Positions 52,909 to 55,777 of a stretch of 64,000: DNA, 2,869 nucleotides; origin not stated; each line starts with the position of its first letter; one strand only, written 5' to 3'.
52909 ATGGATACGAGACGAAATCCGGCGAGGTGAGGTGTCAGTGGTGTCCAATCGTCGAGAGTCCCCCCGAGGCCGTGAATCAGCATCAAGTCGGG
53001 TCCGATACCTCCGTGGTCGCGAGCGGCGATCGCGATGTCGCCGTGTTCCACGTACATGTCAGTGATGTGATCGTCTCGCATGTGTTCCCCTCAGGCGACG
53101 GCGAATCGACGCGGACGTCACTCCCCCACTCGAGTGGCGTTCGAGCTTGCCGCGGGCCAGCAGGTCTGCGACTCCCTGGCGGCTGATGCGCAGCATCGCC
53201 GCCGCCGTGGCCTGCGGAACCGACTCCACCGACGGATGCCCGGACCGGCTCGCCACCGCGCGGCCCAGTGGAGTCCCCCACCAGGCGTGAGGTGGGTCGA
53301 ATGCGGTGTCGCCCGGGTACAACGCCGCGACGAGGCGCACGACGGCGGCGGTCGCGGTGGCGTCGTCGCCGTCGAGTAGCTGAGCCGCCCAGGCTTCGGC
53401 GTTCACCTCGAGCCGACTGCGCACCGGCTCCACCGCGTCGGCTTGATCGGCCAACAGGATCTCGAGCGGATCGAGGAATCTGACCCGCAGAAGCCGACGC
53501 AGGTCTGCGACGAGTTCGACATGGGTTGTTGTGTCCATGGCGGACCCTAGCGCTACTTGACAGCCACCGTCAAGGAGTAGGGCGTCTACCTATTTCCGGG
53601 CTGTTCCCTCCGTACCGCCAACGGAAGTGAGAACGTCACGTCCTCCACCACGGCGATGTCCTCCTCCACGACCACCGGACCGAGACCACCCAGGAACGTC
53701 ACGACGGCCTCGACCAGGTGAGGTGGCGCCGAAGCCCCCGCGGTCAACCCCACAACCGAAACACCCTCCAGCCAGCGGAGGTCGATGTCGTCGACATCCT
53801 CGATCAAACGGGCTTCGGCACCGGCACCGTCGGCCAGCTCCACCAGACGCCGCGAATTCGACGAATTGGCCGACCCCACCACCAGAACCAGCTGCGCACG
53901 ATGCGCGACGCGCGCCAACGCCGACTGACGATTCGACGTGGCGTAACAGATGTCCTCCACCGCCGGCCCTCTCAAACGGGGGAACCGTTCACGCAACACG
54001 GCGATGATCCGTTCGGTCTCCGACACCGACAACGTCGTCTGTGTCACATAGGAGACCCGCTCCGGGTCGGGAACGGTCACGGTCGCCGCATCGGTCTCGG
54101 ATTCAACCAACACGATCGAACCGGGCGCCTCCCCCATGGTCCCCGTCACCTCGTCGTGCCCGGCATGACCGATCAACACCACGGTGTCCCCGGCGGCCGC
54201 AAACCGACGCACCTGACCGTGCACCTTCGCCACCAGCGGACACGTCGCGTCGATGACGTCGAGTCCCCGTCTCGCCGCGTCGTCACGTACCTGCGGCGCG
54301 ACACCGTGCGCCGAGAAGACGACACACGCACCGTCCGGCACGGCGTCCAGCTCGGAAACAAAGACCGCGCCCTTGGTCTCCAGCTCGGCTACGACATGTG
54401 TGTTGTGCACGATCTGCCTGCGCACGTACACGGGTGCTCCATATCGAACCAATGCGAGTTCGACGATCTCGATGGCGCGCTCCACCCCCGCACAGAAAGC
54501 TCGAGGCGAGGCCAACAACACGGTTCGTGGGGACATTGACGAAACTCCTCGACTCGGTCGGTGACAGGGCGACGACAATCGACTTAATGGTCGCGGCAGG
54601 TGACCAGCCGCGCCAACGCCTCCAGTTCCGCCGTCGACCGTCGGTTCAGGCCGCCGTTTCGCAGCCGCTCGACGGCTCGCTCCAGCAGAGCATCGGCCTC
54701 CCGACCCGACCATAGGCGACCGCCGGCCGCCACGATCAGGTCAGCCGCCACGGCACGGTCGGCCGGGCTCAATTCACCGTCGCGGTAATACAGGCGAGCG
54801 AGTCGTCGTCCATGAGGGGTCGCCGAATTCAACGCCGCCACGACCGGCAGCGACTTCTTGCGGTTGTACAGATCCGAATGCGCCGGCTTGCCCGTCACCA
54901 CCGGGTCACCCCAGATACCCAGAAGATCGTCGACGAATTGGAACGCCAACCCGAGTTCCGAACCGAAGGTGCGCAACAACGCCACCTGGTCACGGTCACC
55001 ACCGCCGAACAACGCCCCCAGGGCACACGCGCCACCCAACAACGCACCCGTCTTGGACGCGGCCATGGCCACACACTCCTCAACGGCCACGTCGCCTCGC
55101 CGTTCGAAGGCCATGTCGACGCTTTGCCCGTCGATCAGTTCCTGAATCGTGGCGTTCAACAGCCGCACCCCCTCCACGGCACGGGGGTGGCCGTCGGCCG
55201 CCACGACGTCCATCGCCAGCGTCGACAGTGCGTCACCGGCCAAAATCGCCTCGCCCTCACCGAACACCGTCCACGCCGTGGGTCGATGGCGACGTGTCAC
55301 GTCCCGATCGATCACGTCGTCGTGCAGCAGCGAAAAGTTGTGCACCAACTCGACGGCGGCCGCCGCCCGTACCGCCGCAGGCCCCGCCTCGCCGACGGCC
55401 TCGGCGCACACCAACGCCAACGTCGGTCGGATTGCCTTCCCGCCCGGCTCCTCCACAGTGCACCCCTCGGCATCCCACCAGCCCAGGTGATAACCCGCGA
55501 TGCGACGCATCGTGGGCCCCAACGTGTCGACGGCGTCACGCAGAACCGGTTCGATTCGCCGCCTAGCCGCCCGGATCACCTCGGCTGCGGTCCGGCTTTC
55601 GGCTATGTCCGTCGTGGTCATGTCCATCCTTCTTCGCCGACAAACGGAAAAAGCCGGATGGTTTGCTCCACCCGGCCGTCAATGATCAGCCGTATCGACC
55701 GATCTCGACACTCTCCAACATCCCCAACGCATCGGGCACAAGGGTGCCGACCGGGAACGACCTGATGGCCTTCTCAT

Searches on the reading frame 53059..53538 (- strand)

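Call 3: search_protein_families(library=ncbifam, proteins=[window:53059-53538:-], max_evalue=0.1)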
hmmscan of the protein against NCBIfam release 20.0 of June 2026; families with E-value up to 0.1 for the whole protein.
window:53059-53538:- (159 aa): 0 families

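Call 4: search_protein_families(library=pfam, proteins=[window:53059-53538:-], max_evalue=0.1)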
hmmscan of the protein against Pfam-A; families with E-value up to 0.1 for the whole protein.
window:53059-53538:- (159 aa): 3 families
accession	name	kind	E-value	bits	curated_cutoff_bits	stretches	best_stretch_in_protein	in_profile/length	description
PF12728.13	HTH_17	-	0.0053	17.4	27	1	112-139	7-34/51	Helix-turn-helix domain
PF14078.11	DUF4259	-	0.013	16.7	22.8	1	30-119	23-111/133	Domain of unknown function (DUF4259)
PF17754.6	TetR_C_14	-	0.046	14.1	22.7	1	87-129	49-91/112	MftR C-terminal domain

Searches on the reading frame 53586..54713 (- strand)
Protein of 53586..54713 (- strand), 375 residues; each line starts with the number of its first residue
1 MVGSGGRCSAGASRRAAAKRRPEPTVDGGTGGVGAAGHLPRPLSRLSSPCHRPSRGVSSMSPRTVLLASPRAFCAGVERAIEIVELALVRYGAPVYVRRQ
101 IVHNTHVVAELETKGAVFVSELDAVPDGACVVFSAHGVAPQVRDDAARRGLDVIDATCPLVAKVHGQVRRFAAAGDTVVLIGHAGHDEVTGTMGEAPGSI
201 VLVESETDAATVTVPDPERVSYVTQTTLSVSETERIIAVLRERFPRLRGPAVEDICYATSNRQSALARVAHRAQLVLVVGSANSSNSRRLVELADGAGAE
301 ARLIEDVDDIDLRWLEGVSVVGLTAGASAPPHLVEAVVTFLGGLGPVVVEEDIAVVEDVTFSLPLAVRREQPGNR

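Call 3: search_protein_families(library=ncbifam, proteins=[window:53586-54713:-], max_evalue=0.1)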
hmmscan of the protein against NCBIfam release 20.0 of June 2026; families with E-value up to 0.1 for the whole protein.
window:53586-54713:- (375 aa): 8 families
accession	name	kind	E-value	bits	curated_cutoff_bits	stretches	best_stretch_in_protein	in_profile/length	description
NF002189.0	PRK01045.1-3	equivalog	5.7e-126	419.9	444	1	60-371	11-323/326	4-hydroxy-3-methylbut-2-enyl diphosphate reductase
NF002188.0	PRK01045.1-2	equivalog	4.7e-124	413.5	420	1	64-370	2-310/315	4-hydroxy-3-methylbut-2-enyl diphosphate reductase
NF002190.0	PRK01045.1-4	subfamily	2.6e-122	407.7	389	1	60-370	4-318/321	4-hydroxy-3-methylbut-2-enyl diphosphate reductase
TIGR00216.1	ispH_lytB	equivalog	1.2e-91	306.9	187.85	1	65-341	2-279/282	4-hydroxy-3-methylbut-2-enyl diphosphate reductase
NF002187.0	PRK01045.1-1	equivalog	2.6e-67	226.9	276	1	65-341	3-275/282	4-hydroxy-3-methylbut-2-enyl diphosphate reductase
NF000907.0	PRK00087.1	equivalog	3.8e-63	213.7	624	1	65-341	3-275/671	bifunctional 4-hydroxy-3-methylbut-2-enyl diphosphate reductase/30S ribosomal protein S1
NF009024.0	PRK12360.1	equivalog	2.7e-54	184.4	387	1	64-341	2-278/281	4-hydroxy-3-methylbut-2-enyl diphosphate reductase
NF009911.0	PRK13371.1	equivalog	2.5e-34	119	440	2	63-212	55-210/405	4-hydroxy-3-methylbut-2-enyl diphosphate reductase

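Call 4: search_protein_families(library=pfam, proteins=[window:53586-54713:-], max_evalue=0.1)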
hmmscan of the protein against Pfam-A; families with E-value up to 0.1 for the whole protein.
window:53586-54713:- (375 aa): 1 family
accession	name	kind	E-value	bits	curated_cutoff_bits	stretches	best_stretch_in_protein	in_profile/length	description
PF02401.23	LYTB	-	1.2e-91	307.2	24.5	1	65-341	1-266/267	LytB protein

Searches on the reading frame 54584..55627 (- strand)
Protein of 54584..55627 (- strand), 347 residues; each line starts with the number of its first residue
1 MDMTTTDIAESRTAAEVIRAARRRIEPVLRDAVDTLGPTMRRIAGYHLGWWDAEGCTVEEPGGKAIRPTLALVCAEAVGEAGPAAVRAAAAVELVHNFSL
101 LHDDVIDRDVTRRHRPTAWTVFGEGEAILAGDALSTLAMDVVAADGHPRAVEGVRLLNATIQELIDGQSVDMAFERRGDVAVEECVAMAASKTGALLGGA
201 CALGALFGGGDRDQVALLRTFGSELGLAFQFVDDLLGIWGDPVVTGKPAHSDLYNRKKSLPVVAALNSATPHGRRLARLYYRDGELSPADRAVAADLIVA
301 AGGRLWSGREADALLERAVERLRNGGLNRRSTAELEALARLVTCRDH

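Call 3: search_protein_families(library=ncbifam, proteins=[window:54584-55627:-], max_evalue=0.1)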
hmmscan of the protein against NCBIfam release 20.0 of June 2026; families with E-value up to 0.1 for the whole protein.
window:54584-55627:- (347 aa): 16 families
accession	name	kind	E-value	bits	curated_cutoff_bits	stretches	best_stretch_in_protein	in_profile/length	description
NF041169.1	f2_encap_cargo4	exception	6.1e-138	459.6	450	1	14-347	1-334/334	family 2 encapsulin nanocompartment cargo protein polyprenyl transferase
NF045549.1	GGPPsyn_IdsB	equivalog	6.9e-106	354.2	475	1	2-347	4-346/346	geranylgeranyl diphosphate synthase IdsB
NF040698.1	IdsA_Meth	equivalog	1.1e-55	189.2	468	1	59-274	38-258/328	short chain isoprenyl diphosphate synthase IdsA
NF041003.1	GGPP_syn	equivalog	6.6e-53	179.9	500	1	60-343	37-322/326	geranylgeranyl diphosphate synthase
NF045485.1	FPPsyn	subfamily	3e-48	164.4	275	1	61-271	35-253/288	farnesyl diphosphate synthase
NF045685.1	GGPPSynCrtE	equivalog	1.4e-37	129.3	460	1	62-276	41-263/293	geranylgeranyl diphosphate synthase CrtE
NF040789.2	gerfarn_diphsyn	equivalog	8.9e-35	120.5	560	1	61-323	44-322/345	geranylfarnesyl diphosphate synthase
NF042416.1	GFPPS_Mycobact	equivalog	1.1e-33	116.7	600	1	62-345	41-348/350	bifunctional (2E,6E)-farnesyl/geranyl diphosphate synthase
NF042417.1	NPPPS_Mycobact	equivalog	1.6e-32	112.8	600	1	60-281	53-271/335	nonaprenyl/(2E,6E)-farnesyl/geranylgeranyl diphosphat synthase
TIGR02749.1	prenyl_cyano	equivalog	7.2e-32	110.7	383.2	1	33-282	14-263/322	solanesyl diphosphate synthase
NF008140.0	PRK10888.1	equivalog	2.1e-31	109.4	412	1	61-285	42-263/323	octaprenyl diphosphate synthase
NF007877.0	PRK10581.1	equivalog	5.1e-31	107.9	321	1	62-276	43-266/299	(2E,6E)-farnesyl diphosphate synthase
TIGR02748.1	GerC3_HepT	equivalog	1.8e-28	99.6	456.55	1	60-342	40-314/319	heptaprenyl diphosphate synthase component II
NF045628.1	HxpDPsynlarge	equivalog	3.2e-27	95.4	500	1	59-277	31-246/311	hexaprenyl-diphosphate synthase large subunit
NF040627.1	GFPS_Meth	equivalog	1.7e-24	86.8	600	1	59-247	36-217/285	geranylfarnesyl diphosphate synthase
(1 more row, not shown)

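Call 4: search_protein_families(library=pfam, proteins=[window:54584-55627:-], max_evalue=0.1)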
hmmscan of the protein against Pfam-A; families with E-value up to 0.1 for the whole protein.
window:54584-55627:- (347 aa): 1 family
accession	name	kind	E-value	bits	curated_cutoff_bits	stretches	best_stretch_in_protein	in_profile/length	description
PF00348.22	polyprenyl_synt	-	1.3e-56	192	27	1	60-283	13-237/251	Polyprenyl synthetase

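Call 7: find_related_loci(query=window:54584-55627:-, collection=genome_contigs, flank=6000)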
Query window:54584-55627:- (347 aa) in genome_contigs; peptide patterns used: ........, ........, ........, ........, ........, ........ (x = any residue, [..] = any of these).
599 stretches matched a pattern (row limit reached: there are more); 423 encode a relative of the query (tblastn E <= 1e-3); the best 80 are kept; 80 distinct loci.
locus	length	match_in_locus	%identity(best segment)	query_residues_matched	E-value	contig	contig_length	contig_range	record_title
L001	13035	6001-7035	72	3-347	5e-147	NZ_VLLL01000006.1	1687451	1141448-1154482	Stackebrandtia albiflava strain DSM 45044 LX16DRAFT_scaffold00002.2, whole genome shotgun sequence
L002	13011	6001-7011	62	10-346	8e-126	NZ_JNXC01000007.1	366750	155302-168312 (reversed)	Saccharothrix sp. NRRL B-16314 contig7.1, whole genome shotgun sequence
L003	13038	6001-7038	60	3-347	7e-125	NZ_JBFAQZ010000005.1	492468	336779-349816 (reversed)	Actinosynnema sp. NPDC050801 NPDC050801_151_H10.ctg-0005, whole genome shotgun sequence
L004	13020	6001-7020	61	8-347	2e-124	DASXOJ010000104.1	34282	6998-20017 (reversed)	MAG TPA_asm: Pseudonocardiaceae bacterium isolate SMAG_U5379 k141_1686308, whole genome shotgun sequence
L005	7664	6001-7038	59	8-346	3e-124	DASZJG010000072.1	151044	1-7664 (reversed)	MAG TPA_asm: Pseudonocardiaceae bacterium isolate SMAG_U6623 k141_1148636, whole genome shotgun sequence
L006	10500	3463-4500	60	3-347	6e-123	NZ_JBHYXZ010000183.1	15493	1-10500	Actinosynnema sp. NPDC059335 NPDC059335_T52_B10.ctg-0183, whole genome shotgun sequence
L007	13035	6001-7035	60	3-347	1e-122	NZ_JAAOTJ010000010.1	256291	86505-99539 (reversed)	Catellatospora methionotrophica strain IMSNU 22006 NODE_10, whole genome shotgun sequence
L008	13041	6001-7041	61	1-346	1e-122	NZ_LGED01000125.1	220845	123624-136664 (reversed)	Saccharothrix sp. NRRL B-16348 P442contig21.1, whole genome shotgun sequence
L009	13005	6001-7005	61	12-346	1e-122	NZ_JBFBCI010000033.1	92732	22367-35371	Sphaerisporangium sp. NPDC051017 NPDC051017_149_C1.ctg-0033, whole genome shotgun sequence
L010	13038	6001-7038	62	3-347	2e-121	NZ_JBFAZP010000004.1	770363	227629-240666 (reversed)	Longispora sp. NPDC051575 NPDC051575_122_C3.ctg-0004, whole genome shotgun sequence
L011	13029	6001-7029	62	5-347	4e-120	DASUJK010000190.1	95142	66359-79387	MAG TPA_asm: Pseudonocardiaceae bacterium isolate SMAG_U1484 k141_481189, whole genome shotgun sequence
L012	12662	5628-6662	60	3-346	3e-120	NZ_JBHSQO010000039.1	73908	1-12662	Saccharothrix lopnurensis strain CGMCC 4.7246 spades_K_21_77_39, whole genome shotgun sequence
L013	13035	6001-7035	61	3-346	3e-120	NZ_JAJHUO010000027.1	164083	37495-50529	Saccharothrix luteola strain NEAU-S10 Scaffold27, whole genome shotgun sequence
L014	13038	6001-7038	59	4-346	2e-119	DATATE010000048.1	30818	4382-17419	MAG TPA_asm: Pseudonocardiaceae bacterium isolate SMAG_U5538 k141_1828900, whole genome shotgun sequence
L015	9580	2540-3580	64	2-347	4e-118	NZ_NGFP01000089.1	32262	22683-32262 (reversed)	Streptosporangium minutum strain M26 scaffold89.1, whole genome shotgun sequence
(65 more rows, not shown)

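Call 19: search_solved_structures(query=L001:4454-5857:+, max_evalue=0.001, show_alignments=1)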
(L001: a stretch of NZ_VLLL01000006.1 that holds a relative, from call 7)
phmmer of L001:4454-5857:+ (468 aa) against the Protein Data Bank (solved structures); distinct sequences matched with E-value up to 0.001: 38.
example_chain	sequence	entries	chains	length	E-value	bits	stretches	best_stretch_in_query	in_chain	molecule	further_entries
9bix_A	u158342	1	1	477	1.9e-206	689.5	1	11-464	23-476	Crp/Fnr family transcriptional regulator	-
9bje_A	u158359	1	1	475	2.1e-198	662.9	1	12-464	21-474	Crp/Fnr family transcriptional regulator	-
9bhu_A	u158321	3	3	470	1.6e-197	660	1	7-464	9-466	Nucleotide-binding protein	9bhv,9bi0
8t6r_A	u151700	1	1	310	2e-91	310.3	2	227-466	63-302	Major membrane protein I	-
6x8m_A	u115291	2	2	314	6.2e-91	308.7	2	227-466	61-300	Protein SrpI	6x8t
8wol_1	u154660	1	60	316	3.3e-85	289.8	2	225-465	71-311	Major membrane protein 1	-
9ksl_A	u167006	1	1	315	4.1e-85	289.5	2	225-465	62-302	Major membrane protein I (MMP-I)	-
8won_A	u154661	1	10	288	9e-81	275.2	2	225-465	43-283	Major membrane protein I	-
8jec_A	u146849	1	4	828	6.8e-09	38.2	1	88-199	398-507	Potassium channel SKOR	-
8jet_A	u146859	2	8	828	6.8e-09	38.2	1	88-199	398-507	Potassium channel SKOR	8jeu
8wui_B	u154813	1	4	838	6.9e-09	38.2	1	88-199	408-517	Potassium channel SKOR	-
8wtz_C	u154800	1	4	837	6.9e-09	38.2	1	88-199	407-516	Potassium channel SKOR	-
5kbf_A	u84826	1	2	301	5.1e-08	35.4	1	90-210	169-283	CAMP-dependent protein kinase regulatory subunit, putative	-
5ezr_A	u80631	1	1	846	1.2e-07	34.1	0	110-186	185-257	cGMP-dependent protein kinase, putative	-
4rz7_A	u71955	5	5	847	1.2e-07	34.1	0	110-186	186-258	cGMP-dependent protein kinase, putative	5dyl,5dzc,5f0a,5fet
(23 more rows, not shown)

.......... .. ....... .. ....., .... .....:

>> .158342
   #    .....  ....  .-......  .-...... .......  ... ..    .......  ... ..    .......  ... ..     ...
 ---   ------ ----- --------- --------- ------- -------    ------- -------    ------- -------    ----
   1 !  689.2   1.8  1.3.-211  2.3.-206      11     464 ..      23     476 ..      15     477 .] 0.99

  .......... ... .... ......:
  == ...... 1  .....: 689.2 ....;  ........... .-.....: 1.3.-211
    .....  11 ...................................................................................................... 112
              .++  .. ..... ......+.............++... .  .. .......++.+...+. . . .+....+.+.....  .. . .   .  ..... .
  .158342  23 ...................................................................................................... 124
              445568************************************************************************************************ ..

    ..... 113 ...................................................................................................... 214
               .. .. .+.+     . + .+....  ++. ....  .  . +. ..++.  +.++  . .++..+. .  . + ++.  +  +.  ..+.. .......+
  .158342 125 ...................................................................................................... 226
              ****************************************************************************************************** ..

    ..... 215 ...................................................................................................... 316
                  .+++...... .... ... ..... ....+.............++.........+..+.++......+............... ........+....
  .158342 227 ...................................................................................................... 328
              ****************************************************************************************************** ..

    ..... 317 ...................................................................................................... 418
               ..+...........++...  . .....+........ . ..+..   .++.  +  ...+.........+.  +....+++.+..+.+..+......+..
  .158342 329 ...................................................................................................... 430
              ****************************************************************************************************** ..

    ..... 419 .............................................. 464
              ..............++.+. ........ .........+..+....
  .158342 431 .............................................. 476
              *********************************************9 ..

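Call 56: find_homologous_proteins(query=window:54584-55627:-, max_evalue=1e-80)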
Query window:54584-55627:- (347 aa): 4628 proteins with E <= 1e-80 among 8000 candidates; the best 120 are listed.
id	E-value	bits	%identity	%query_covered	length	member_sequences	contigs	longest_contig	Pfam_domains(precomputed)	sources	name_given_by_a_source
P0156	4.0e-220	748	100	99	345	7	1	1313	PF00348.23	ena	-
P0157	3.2e-159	548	74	99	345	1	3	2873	PF00348.23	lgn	-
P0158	3.6e-155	534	72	99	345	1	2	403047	PF00348.23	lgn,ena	-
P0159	1.4e-153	529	71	99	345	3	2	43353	PF00348.23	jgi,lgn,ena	-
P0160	1.1e-145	503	72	99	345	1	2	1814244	PF00348.23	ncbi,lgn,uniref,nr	ncbi:geranylgeranyl diphosphate synthase type I [Stackebrandtia albiflava]|uniref:Geranylgeranyl dip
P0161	2.5e-127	443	64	99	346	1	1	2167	PF00348.23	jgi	jgi:geranylgeranyl diphosphate synthase, type I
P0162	2.6e-127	443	65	99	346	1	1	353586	PF00348.23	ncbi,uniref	ncbi:family 2 encapsulin nanocompartment cargo protein polyprenyl transferase [Streptosporangium sp.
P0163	2.3e-126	440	64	92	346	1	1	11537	PF00348.23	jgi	jgi:geranylgeranyl diphosphate synthase type I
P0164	5.6e-126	438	63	99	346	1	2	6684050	PF00348.23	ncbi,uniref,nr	ncbi:geranylgeranyl diphosphate synthase type I [Spinactinospora alkalitolerans]|uniref:Geranylgeran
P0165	1.5e-125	437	64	97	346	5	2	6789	PF00348.23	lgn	-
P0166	4.3e-125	435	64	97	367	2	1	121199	PF00348.23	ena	-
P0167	7.1e-125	435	65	97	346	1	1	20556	PF00348.23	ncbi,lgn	-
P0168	8.3e-125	434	63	99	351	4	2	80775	PF00348.23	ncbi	ncbi:MAG: family 2 encapsulin nanocompartment cargo protein polyprenyl transferase [Pseudonocardiale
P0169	1.5e-124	434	62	99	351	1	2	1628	PF00348.23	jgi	jgi:geranylgeranyl diphosphate synthase type I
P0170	2.4e-124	433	64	98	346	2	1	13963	PF00348.23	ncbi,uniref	ncbi:family 2 encapsulin nanocompartment cargo protein polyprenyl transferase [Lentzea roselyniae]|u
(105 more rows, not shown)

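Call 57: find_encoding_contigs(protein=P0158, flank=4000, max_places=2)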
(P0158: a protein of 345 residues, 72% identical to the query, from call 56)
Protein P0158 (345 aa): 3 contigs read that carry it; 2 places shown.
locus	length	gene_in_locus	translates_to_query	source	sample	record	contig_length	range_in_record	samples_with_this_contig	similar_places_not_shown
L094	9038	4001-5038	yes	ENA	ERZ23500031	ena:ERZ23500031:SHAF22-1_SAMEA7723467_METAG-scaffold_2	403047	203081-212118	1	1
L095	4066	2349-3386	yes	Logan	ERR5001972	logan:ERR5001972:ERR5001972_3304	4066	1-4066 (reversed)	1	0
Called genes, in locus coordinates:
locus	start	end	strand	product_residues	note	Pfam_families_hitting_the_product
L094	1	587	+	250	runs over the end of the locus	PF00005:ABC_tran, PF13304:AAA_21 (faint), PF12399:BCA_ABC_TP_C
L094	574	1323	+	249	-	PF00005:ABC_tran, PF13304:AAA_21 (faint)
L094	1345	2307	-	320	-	PF02678:Pirin, PF05726:Pirin_C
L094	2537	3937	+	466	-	PF00027:cNMP_binding, PF19307:SrpI-like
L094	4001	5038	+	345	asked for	PF00348:polyprenyl_synt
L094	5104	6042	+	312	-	PF02401:LYTB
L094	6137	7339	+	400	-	PF12535:Nudix_N, PF00293:NUDIX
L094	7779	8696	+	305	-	PF21686:LigD_Prim-Pol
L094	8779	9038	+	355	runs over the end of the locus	PF01068:DNA_ligase_A_M, PF04679:DNA_ligase_A_C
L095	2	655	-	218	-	?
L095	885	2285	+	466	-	PF00027:cNMP_binding, PF19307:SrpI-like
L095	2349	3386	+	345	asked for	PF00348:polyprenyl_synt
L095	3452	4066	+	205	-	?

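Call 58: find_encoding_contigs(protein=P0159, flank=4000, max_places=2)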
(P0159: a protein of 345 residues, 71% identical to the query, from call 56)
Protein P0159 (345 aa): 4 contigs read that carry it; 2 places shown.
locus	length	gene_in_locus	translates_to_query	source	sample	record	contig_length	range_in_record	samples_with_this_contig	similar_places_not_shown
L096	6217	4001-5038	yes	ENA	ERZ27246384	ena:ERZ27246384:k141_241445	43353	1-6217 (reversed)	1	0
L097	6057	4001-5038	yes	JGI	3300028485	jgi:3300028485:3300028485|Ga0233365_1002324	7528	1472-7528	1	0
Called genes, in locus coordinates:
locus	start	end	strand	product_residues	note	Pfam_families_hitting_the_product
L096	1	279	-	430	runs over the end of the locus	PF05977:MFS_3, PF07690:MFS_1, PF06779:MFS_4 (weak), PF07690:MFS_1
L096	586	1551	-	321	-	PF02678:Pirin, PF05726:Pirin_C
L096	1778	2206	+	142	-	-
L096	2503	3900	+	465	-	PF00027:cNMP_binding, PF19307:SrpI-like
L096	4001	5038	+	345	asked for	PF00348:polyprenyl_synt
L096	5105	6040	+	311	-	PF02401:LYTB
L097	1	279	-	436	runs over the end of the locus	-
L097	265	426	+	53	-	-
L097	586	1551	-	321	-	PF02678:Pirin, PF05726:Pirin_C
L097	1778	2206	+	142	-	-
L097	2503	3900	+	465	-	PF00027:cNMP_binding, PF19307:SrpI-like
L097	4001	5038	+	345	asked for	PF00348:polyprenyl_synt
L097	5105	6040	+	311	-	PF02401:LYTB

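Call 59: find_encoding_contigs(protein=P0157, flank=4000, max_places=3)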
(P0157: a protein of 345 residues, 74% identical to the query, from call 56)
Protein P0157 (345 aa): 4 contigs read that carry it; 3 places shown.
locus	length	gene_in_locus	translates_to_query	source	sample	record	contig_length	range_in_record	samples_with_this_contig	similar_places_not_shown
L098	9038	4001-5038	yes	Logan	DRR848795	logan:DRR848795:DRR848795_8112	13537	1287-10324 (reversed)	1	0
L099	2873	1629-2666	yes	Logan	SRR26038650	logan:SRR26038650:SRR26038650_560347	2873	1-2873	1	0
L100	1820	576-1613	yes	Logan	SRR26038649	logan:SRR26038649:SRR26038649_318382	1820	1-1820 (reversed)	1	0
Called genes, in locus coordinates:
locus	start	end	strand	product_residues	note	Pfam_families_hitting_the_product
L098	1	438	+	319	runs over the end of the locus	PF00005:ABC_tran, PF13555:AAA_29 (faint), PF13304:AAA_21 (faint)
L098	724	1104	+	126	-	PF01636:APH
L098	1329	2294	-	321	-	PF02678:Pirin, PF05726:Pirin_C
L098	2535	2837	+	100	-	-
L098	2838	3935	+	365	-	PF00027:cNMP_binding, PF19307:SrpI-like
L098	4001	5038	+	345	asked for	PF00348:polyprenyl_synt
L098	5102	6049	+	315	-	PF02401:LYTB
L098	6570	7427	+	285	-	PF00561:Abhydrolase_1, PF12146:Hydrolase_4, PF12697:Abhydrolase_6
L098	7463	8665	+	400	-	PF12535:Nudix_N, PF00293:NUDIX, PF14815:NUDIX_4 (weak)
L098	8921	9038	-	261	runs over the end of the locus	PF00583:Acetyltransf_1 (weak)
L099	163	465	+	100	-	-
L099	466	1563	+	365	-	PF00027:cNMP_binding, PF19307:SrpI-like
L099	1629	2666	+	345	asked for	PF00348:polyprenyl_synt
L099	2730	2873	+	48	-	?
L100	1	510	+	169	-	?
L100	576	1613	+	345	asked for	PF00348:polyprenyl_synt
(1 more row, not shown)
